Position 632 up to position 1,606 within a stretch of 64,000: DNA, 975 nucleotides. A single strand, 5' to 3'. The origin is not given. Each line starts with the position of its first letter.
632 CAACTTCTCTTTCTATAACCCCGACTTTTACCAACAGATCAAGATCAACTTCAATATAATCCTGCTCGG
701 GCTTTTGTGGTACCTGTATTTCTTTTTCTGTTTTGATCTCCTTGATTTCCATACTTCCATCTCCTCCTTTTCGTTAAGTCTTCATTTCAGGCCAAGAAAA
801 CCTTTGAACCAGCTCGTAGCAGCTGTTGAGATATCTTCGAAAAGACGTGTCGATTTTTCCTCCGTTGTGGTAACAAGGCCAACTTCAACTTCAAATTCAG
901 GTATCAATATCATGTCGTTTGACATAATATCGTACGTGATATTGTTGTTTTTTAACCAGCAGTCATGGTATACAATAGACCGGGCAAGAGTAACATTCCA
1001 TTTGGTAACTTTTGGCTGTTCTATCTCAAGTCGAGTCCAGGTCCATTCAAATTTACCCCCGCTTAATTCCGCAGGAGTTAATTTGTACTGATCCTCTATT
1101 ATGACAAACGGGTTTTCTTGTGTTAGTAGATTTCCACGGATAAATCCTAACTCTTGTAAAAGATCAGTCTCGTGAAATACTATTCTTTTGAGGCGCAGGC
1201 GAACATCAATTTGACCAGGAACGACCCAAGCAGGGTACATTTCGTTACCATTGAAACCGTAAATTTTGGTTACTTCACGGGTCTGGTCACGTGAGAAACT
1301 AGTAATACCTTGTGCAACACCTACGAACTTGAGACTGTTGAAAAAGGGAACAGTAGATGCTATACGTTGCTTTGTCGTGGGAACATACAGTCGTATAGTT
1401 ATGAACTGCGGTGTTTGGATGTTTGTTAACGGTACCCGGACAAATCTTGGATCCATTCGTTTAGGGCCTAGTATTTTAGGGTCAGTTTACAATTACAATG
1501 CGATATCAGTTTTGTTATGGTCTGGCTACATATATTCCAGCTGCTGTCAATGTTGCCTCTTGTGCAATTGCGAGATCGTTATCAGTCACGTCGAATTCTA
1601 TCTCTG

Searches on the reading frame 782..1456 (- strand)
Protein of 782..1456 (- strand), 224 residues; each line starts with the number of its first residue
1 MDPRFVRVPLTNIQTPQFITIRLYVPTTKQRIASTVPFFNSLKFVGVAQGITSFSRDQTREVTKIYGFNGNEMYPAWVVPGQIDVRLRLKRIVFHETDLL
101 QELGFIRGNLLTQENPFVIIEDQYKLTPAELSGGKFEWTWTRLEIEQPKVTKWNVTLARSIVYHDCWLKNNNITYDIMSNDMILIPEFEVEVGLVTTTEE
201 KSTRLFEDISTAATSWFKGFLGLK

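Call 28: search_protein_families(library=pfam, proteins=[window:782-1456:-], max_evalue=0.001)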
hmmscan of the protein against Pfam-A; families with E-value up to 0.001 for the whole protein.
window:782-1456:- (224 aa): 0 families

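Call 75: find_encoding_contigs(protein=window:782-1456:-, flank=10000, max_places=4)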
Protein window:782-1456:- (224 aa): 5 contigs read that carry it; 3 places shown.
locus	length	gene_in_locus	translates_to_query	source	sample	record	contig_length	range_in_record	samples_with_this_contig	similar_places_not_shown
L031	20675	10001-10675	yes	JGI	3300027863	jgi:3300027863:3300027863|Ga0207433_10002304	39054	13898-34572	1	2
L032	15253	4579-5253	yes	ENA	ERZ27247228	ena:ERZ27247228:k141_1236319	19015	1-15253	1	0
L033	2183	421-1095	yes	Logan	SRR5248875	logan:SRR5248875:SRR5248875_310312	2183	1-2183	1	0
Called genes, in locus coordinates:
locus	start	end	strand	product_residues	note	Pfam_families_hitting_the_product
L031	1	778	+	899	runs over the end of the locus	-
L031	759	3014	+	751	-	-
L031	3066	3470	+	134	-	PF13298:LigD_N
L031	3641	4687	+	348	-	-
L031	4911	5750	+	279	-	-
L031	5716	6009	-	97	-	-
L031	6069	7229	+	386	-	PF14239:RRXRR, PF01844:HNH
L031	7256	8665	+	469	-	PF17482:Phage_sheath_1C (weak)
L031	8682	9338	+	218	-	-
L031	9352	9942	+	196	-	-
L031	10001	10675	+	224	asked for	-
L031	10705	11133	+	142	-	-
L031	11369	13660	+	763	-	-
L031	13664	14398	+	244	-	-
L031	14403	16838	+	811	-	-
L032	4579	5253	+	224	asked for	-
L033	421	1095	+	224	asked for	-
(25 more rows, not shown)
